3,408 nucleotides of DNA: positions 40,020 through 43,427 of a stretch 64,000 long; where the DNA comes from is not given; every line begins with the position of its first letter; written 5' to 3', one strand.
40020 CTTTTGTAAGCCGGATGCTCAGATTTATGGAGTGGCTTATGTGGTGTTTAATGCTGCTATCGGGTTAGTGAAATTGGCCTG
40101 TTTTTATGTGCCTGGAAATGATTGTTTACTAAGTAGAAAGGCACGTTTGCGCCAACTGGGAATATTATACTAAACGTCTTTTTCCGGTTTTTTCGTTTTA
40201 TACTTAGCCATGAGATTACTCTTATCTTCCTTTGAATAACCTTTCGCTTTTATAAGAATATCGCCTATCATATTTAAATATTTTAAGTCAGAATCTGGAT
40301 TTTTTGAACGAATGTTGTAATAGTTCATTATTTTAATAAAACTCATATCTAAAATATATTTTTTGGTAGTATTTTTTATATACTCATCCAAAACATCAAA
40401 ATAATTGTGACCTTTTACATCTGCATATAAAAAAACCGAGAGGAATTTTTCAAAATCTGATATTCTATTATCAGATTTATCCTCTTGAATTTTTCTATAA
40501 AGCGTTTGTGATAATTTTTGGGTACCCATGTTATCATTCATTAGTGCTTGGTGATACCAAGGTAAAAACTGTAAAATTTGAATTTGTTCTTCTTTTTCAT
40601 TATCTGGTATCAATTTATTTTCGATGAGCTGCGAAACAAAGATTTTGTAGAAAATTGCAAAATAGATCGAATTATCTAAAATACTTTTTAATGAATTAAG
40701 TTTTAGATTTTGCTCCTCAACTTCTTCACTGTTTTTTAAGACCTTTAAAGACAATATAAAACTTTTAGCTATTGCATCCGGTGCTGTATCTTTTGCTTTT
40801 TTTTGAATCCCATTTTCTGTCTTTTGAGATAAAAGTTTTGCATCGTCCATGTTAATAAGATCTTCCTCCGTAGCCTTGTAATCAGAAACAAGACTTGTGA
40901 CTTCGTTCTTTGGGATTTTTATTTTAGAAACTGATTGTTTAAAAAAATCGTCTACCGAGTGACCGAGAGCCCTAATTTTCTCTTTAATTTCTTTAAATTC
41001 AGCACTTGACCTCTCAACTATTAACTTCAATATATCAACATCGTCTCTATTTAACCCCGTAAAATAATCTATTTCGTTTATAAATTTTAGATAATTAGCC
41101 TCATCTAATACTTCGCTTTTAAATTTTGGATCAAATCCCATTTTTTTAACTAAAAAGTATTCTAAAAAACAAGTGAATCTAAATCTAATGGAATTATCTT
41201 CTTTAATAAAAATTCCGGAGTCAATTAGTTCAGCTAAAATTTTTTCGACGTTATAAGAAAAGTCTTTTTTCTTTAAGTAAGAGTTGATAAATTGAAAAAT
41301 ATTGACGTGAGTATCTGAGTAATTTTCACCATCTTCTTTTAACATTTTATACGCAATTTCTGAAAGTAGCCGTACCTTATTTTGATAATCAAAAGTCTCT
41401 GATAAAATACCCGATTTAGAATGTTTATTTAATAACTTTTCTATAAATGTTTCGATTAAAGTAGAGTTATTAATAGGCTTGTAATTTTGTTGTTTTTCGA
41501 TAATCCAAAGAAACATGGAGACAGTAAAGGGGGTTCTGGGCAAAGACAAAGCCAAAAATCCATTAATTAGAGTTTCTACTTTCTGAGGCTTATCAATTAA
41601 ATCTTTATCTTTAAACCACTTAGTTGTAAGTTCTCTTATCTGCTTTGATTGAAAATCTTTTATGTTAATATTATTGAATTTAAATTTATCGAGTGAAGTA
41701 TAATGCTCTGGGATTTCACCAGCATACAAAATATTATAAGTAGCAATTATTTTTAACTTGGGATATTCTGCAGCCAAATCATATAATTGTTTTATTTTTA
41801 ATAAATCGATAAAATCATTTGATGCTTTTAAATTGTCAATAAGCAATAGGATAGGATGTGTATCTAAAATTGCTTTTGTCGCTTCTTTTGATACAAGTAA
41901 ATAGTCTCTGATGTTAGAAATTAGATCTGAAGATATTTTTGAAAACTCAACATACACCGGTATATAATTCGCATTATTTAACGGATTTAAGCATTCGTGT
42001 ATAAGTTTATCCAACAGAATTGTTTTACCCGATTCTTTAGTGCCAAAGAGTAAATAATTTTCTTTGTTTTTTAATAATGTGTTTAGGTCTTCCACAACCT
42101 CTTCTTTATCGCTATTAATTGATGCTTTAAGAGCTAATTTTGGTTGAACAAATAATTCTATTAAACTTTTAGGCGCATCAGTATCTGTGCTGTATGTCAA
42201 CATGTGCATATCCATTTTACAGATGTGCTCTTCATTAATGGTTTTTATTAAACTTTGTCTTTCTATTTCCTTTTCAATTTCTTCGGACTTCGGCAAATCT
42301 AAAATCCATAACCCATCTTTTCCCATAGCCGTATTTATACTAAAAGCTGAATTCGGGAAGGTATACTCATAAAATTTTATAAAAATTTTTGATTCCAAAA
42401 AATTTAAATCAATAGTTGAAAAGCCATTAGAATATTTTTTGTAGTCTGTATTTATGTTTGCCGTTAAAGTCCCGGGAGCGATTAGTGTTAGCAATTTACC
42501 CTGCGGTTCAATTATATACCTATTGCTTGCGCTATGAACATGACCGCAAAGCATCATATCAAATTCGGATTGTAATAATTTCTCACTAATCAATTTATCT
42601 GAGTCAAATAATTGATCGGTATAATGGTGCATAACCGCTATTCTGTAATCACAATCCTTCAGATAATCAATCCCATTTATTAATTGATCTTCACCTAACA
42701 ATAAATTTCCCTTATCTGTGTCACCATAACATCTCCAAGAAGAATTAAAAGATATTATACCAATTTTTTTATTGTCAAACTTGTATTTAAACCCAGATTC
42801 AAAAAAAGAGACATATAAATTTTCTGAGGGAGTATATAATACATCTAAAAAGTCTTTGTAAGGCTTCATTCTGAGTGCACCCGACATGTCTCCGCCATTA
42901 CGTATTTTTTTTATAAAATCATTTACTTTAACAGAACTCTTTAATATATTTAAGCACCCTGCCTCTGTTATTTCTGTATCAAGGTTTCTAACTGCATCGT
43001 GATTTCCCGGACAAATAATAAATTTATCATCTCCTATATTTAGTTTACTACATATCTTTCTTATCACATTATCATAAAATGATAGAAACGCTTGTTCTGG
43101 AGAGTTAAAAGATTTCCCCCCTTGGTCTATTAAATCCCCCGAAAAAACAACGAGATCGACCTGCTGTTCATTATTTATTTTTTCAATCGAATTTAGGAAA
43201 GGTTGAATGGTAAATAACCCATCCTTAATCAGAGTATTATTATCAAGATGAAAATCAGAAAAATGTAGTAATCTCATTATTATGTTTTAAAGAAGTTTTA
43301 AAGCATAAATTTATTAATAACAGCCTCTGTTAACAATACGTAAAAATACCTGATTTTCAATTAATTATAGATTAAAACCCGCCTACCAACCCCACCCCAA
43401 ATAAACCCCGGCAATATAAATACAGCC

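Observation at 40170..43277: AT-rich single gene encoding a metallophosphoesterase-STAND/NACHT-like NTPase-helical domain fusion: candidate NLR-type antiphage/conflict system with an unusual effector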

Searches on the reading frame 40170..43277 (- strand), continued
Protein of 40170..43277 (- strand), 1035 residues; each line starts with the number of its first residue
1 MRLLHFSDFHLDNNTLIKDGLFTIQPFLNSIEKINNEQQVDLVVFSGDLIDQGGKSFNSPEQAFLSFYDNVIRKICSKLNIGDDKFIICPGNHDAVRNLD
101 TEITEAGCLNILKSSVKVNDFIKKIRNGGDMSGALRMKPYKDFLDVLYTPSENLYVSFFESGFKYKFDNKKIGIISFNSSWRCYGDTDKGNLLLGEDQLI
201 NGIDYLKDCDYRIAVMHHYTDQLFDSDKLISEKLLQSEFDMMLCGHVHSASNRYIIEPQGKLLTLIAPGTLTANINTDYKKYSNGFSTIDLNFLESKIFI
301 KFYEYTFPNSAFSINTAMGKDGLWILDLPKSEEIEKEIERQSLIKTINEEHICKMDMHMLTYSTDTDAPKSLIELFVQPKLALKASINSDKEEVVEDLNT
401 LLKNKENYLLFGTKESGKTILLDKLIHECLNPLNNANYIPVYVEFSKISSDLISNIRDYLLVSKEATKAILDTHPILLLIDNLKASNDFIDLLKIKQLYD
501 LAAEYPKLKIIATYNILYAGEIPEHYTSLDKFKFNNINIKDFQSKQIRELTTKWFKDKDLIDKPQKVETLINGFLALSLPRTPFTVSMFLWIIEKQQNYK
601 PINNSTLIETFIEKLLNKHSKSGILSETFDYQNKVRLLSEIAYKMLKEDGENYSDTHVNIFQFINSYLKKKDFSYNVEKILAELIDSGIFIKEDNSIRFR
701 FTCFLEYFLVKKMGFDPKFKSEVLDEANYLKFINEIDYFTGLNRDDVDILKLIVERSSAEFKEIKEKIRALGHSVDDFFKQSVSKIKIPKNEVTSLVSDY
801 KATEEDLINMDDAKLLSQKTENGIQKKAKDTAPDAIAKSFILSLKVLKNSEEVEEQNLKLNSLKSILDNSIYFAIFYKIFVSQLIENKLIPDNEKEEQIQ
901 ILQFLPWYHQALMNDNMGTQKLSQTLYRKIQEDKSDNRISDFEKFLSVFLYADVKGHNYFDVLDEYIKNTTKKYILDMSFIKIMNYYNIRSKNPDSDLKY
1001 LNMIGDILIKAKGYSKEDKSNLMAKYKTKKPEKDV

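Call 80: search_protein_families(library=pfam, alignment_id=A6, max_evalue=0.00001)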
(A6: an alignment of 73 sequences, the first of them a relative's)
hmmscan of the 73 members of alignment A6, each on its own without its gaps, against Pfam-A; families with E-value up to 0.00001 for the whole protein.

A. member 1, L019:2375-3406:+ (344 aa): 1 family
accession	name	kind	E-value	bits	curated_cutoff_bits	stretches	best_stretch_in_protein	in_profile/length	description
PF06089.17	Asparaginase_II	-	5.3e-105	351.4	25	1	10-330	1-319/322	L-asparaginase II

B. families by the number of members that match (of 73 scanned): 84 families (the first 25 are shown)
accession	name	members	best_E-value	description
PF00239.26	Resolvase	2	8.6e-41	Resolvase, N terminal domain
PF02661.23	Fic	2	1.9e-18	Fic/DOC family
PF01541.30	GIY-YIG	2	1.1e-10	GIY-YIG catalytic domain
PF06089.17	Asparaginase_II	1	5.3e-105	L-asparaginase II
PF23653.1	DUF7149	1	3.3e-103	Domain of unknown function (DUF7149)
PF25120.1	DUF7814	1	4.3e-99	Domain of unknown function (DUF7814)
PF00208.27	ELFV_dehydrog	1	5.4e-83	Glutamate/Leucine/Phenylalanine/Valine dehydrogenase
PF09848.15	SLFN-g3_helicase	1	2.7e-61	Schlafen group 3, DNA/RNA helicase domain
PF12102.13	MrcB_N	1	8.8e-60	MrcB-like, N-terminal domain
PF09844.14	DUF2071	1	3.7e-55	Uncharacterized conserved protein (COG2071)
PF08459.17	UvrC_RNaseH_dom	1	8.3e-53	UvrC RNAse H endonuclease domain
PF02812.23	ELFV_dehydrog_N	1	3.8e-50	Glu/Leu/Phe/Val dehydrogenase, dimerisation domain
PF01266.30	DAO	1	3.7e-46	FAD dependent oxidoreductase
PF07669.17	Eco57I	1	4.4e-43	Eco57I restriction-modification methylase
PF00749.27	tRNA-synt_1c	1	2.1e-42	tRNA synthetases class I (E and Q), catalytic domain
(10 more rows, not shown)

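Call 81: search_protein_families(library=padloc, alignment_id=A6, max_evalue=1e-10)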
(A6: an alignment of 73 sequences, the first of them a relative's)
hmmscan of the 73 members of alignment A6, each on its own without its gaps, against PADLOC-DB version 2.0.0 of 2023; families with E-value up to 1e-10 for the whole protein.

A. member 1, L019:2375-3406:+ (344 aa): 0 families

B. families by the number of members that match (of 73 scanned): 56 families (the first 25 are shown)
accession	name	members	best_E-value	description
PDLC03963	SoFic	2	3.5e-47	-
PDLC04966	PDC-S24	2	1.2e-25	-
PDLC04839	PDC-S04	2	2.7e-17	-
PDLC03612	REase_MTase_IIG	1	7.4e-287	Type IIG restriction enzyme-methyltransferase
PDLC04980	PDC-S26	1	8.7e-87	-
PDLC04983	PDC-S26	1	1.9e-80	-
PDLC03596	REase_MTase_IIG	1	4.7e-73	Type IIG restriction enzyme-methyltransferase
PDLC03957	bSEFIR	1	6.6e-73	-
PDLC04974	PDC-S26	1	7.2e-70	-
PDLC03609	REase_MTase_IIG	1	8.1e-65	Type IIG restriction enzyme-methyltransferase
PDLC03604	REase_MTase_IIG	1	6e-57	Type IIG restriction enzyme-methyltransferase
PDLC03601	REase_MTase_IIG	1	3.1e-54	Type IIG restriction enzyme-methyltransferase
PDLC01699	Cas12f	1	6e-52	CAS-V-F; effector__SPE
PDLC00932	Cas12u3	1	7.4e-49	Cas12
PDLC03335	MTase_II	1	1.2e-43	Type II methyltransferase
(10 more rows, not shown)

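Call 97: search_protein_families(library=pfam, proteins=[P0151, P0163, P0176, P0061, P0066, P0074], max_evalue=0.001)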
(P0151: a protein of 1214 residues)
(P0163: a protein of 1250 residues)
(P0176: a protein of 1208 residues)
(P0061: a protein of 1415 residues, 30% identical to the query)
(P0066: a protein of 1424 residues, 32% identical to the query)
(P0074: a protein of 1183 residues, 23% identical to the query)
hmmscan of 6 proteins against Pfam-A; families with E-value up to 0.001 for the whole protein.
P0151 (1214 aa): 2 families
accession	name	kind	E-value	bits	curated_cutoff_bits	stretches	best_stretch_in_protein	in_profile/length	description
PF21941.2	SMEK_N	-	2e-38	131.8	27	1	11-149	1-139/140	SMEK domain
PF24406.1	nSTAND_NTPase4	-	9.9e-06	26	27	1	842-885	14-58/58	Novel STAND NTPase 4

P0163 (1250 aa): 2 families
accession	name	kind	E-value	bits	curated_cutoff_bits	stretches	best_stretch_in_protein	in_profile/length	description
PF21941.2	SMEK_N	-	1.1e-37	129.4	27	1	41-182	2-139/140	SMEK domain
PF24406.1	nSTAND_NTPase4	-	1.1e-08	35.5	27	1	874-917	14-58/58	Novel STAND NTPase 4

P0176 (1208 aa): 2 families
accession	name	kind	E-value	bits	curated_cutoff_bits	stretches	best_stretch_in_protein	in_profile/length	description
PF21941.2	SMEK_N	-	6.5e-38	130.2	27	1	11-149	1-139/140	SMEK domain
PF24406.1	nSTAND_NTPase4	-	2.9e-08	34.1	27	1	818-880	1-58/58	Novel STAND NTPase 4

P0061 (1415 aa): 2 families
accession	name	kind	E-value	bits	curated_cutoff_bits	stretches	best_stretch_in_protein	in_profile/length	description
PF00149.33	Metallophos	-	6e-14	53.3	21.5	1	1-251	1-190/191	Calcineurin-like phosphoesterase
PF12850.12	Metallophos_2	-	2.9e-05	24.6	27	0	1-95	1-59/154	Calcineurin-like phosphoesterase superfamily domain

P0066 (1424 aa): 2 families
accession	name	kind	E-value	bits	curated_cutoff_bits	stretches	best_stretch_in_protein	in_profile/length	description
PF00149.33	Metallophos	-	1.2e-10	42.6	21.5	1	7-252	2-190/191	Calcineurin-like phosphoesterase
PF12850.12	Metallophos_2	-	0.00039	20.9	27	0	205-256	73-122/154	Calcineurin-like phosphoesterase superfamily domain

P0074 (1183 aa): 7 families
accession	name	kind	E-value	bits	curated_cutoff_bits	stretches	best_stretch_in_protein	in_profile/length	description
PF25201.1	nSTAND6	-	3e-57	193.3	27.7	1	378-525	1-148/148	Novel STAND NTPase 6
PF00149.33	Metallophos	-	9.1e-11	43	21.5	1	9-265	3-190/191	Calcineurin-like phosphoesterase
PF14863.12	Alkyl_sulf_dimr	-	1e-06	29.6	26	0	1070-1122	74-126/139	Alkyl sulfatase dimerisation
PF20703.3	nSTAND1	-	1.2e-05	25.5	27.1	1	375-488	13-126/379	Novel STAND NTPase 1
PF13401.12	AAA_22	-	1.9e-05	25.5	27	1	394-493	4-97/130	AAA domain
PF13191.12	AAA_16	-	2e-05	25.6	32.6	1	378-444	2-82/167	AAA ATPase domain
PF12850.12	Metallophos_2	-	0.00012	22.5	27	0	218-294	73-148/154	Calcineurin-like phosphoesterase superfamily domain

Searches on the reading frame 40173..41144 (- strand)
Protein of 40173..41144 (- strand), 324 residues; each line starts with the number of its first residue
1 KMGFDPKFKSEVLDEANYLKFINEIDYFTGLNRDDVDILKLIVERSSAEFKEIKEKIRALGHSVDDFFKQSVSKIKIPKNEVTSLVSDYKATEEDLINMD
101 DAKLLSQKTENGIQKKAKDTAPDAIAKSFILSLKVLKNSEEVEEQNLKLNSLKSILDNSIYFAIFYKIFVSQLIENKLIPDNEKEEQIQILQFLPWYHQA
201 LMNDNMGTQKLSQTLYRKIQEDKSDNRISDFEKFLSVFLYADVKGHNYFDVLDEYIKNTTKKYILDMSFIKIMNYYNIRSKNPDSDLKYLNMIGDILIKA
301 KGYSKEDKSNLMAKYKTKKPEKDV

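Call 59: search_solved_structures(query=A3, max_evalue=10)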
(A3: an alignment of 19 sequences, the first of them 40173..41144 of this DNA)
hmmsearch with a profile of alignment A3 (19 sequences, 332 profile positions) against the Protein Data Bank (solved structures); distinct sequences matched with E-value up to 10: 0.

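Call 60: search_protein_families(library=pfam, alignment_id=A3, max_evalue=1)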
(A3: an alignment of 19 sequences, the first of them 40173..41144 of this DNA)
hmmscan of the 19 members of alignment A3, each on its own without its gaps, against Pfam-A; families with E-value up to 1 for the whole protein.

A. member 1, window:40173-41144:- (324 aa): 1 family
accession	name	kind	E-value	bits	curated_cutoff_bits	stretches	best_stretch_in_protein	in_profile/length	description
PF10820.13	DUF2543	-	0.3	11.8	25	0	117-147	24-54/81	Protein of unknown function (DUF2543)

B. families by the number of members that match (of 19 scanned): 13 families
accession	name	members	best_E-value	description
PF25696.1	Phage_Gp168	2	0.0027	Bacteriophage beta-clamp binding protein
PF21228.3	RuBisCO_activase_AAA_helical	2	0.1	Ribulose bisphosphate carboxylase/oxygenase activase, AAA, helical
PF18536.7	DUF5623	1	0.0035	Domain of unknown function (DUF5623)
PF03564.21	DUF1759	1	0.0072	Protein of unknown function (DUF1759)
PF15994.10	DUF4770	1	0.022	Domain of unknown function (DUF4770)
PF13812.12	PPR_3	1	0.028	Pentatricopeptide repeat domain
PF21002.2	TMEM106_N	1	0.059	Transmembrane protein 106 N-terminal region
PF18221.6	MU2_FHA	1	0.066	Mutator 2 Fork head associated domain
PF25068.1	ARM_TT21_4th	1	0.071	Tetratricopeptide repeat protein 21 forth ARM domain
PF15953.10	PDU_like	1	0.086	Putative propanediol utilisation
PF08285.16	DPM3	1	0.12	Dolichol-phosphate mannosyltransferase subunit 3 (DPM3)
PF10820.13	DUF2543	1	0.3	Protein of unknown function (DUF2543)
PF23268.1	RIN1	1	0.33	RIN1-like domain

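Call 66: predict_structure(alignment_id=A3)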
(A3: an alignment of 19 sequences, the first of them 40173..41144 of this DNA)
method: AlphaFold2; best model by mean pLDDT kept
length: 324 residues; sequences in the alignment: 19
mean_pLDDT: 84.4   pTM: 0.81
mean pLDDT of the five models: 84.4, 84.0, 82.8, 82.7, 82.7
residues with pLDDT >= 90: 186; 70-90: 82; 50-70: 34; < 50: 22
segments of 3 or more residues with pLDDT < 50: 72-74, 87-91, 107-116
pLDDT, mean of each block of 10 residues (from residue 1): 91 91 94 94 95 88 80 49 51 52 50 49 87 95 93 97 90 80 84 92 92 96 91 97 95 95 93 92 92 95 91 86 48
secondary structure, 60 per line:
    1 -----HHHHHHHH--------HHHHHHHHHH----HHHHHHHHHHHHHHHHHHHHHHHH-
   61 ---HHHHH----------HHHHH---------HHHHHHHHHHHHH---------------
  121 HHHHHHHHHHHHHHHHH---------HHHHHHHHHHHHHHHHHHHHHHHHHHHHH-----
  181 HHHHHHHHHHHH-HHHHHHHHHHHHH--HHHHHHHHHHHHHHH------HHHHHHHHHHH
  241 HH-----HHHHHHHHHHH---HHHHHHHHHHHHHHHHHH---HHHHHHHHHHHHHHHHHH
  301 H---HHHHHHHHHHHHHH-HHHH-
elements in order: H6-13 H22-31 H36-59 H64-68 H79-83 H93-105 H121-137 H147-175 H181-192 H194-206 H209-223 H230-242 H248-258 H262-279 H283-301 H305-318 H320-323

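Call 70: fold_search(model_id=the predicted structure, library=pdb)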
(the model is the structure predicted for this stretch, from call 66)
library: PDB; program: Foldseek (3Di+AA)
matches with E <= 10: 442; with E <= 0.001: 0
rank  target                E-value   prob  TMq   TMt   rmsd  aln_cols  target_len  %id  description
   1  3msv_B                1.1e-01  0.35  0.18  0.17  20.9       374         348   13  The hypoxic regulator of sterol synthesis Nro1 is a nuclear import adaptor (released 2011-04-20)
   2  5h7c_C                2.3e-01  0.41  0.22  0.18  22.2       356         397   14  Crystal structure of a repeat protein with two Protein A-DHR14 repeat modules (released 2017-06-28)
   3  7pp2_A                5.0e-01  0.12  0.14  0.11  24.1       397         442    9  Complex of rice blast (Magnaporthe oryzae) effector protein AVR-Pii with the host target Exo70F2 from Rice (Oryza sati (released 2022-06-29)
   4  4buj_F                5.7e-01  0.16  0.19  0.06  21.3       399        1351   12  Crystal structure of the S. cerevisiae Ski2-3-8 complex (released 2013-08-28)
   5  5z2c_A                6.5e-01  0.13  0.14  0.11  20.9       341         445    9  Crystal structure of ALPK-1 N-terminal domain in complex with ADP-heptose (released 2018-08-22)
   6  5z2c_F                6.7e-01  0.13  0.14  0.11  20.6       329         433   11  Crystal structure of ALPK-1 N-terminal domain in complex with ADP-heptose (released 2018-08-22)
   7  5n6n_B                7.3e-01  0.35  0.22  0.29  17.2       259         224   13  CRYSTAL STRUCTURE OF THE 14-3-3:NEUTRAL TREHALASE NTH1 COMPLEX (released 2017-11-01)
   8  9im6_A                7.3e-01  0.30  0.26  0.10  20.9       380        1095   12  Structure of influenza A virus RNA polymerase PB1 and nuclear import host factor RanBP5 complex (released 2024-11-27)
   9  5h7c_A                7.3e-01  0.21  0.21  0.17  22.2       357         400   13  Crystal structure of a repeat protein with two Protein A-DHR14 repeat modules (released 2017-06-28)
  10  4hot_A                8.0e-01  0.14  0.18  0.14  19.4       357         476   11  Crystal Structure of Full-Length Human IFIT5 with 5`-triphosphate Oligoadenine (released 2013-01-23)
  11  6e41_B                8.0e-01  0.10  0.13  0.12  17.5       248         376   10  CRYSTAL STRUCTURE OF HUMAN INDOLEAMINE 2,3-DIOXYGENASE 1 (IDO1) in complex with ferric heme and an Epacadostat analog (released 2018-11-14)
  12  8gel_A                8.3e-01  0.11  0.15  0.12  17.8       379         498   13  Cryo-EM structure of synthetic tetrameric building block sC4 (released 2024-03-13)
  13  4o46_A                9.0e-01  0.41  0.23  0.29  13.0       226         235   12  14-3-3-gamma in complex with influenza NS1 C-terminal tail phosphorylated at S228 (released 2014-04-30)
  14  4o46_E                9.0e-01  0.41  0.23  0.29  13.4       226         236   12  14-3-3-gamma in complex with influenza NS1 C-terminal tail phosphorylated at S228 (released 2014-04-30)
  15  9ynu_A                1.0e+00  0.11  0.18  0.04  19.6       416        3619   13  Tra1 and core modules including core tip of ctSAGA complex (released 2025-12-03)
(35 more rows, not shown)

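Call 98: fold_search(model_id=the predicted structure, library=viral)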
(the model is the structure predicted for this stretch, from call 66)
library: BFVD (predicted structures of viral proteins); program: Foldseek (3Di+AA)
matches with E <= 10: 188; with E <= 0.001: 0
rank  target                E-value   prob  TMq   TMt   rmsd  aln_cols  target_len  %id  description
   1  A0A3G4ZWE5            2.4e-01  0.47  0.23  0.14  17.9       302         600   12  Eukaryotic translation initiation factor 4G-like [Faunusvirus sp.]
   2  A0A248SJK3            5.0e-01  0.11  0.16  0.08  22.6       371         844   10  (no name in the UniProt tables at hand)
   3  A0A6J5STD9            5.2e-01  0.16  0.19  0.13  21.2       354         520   14  Uncharacterized protein [uncultured Caudovirales phage]
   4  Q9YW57                5.7e-01  0.08  0.13  0.10  29.9       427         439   17  Uncharacterized protein [Melanoplus sanguinipes entomopoxvirus]
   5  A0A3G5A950            6.7e-01  0.23  0.18  0.20  15.3       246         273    9  RING-type domain-containing protein [Hyperionvirus sp.]
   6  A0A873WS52            8.3e-01  0.10  0.15  0.05  24.3       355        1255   12  Phage tail lysozyme domain-containing protein [Synechococcus phage S-H38]
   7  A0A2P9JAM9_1          1.0e+00  0.15  0.16  0.06  25.9       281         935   11  Replicase [Podosphaera prunicola tobamo-like virus]
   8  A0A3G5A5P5            1.4e+00  0.11  0.19  0.12  19.6       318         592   12  Sel1 domain protein repeat-containing protein [Hyperionvirus sp.]
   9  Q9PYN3                1.4e+00  0.08  0.18  0.08  24.0       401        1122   12  ORF163 [Xestia c-nigrum granulosis virus]
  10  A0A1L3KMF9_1          1.4e+00  0.07  0.15  0.05  23.8       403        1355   10  (no name in the UniProt tables at hand)
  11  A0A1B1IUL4            1.6e+00  0.06  0.12  0.11  18.8       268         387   10  (no name in the UniProt tables at hand)
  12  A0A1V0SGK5            1.8e+00  0.07  0.13  0.14  19.6       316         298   11  Eukaryotic translation initiation factor 4G [Hokovirus HKV1]
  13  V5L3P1                1.8e+00  0.11  0.19  0.12  17.5       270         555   12  (no name in the UniProt tables at hand)
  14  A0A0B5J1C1            1.8e+00  0.09  0.21  0.20  19.9       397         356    8  Uncharacterized protein [Pandoravirus inopinatum]
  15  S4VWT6                2.0e+00  0.18  0.25  0.13  18.8       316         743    6  Ankyrin repeat domain containing protein [Pandoravirus salinus]
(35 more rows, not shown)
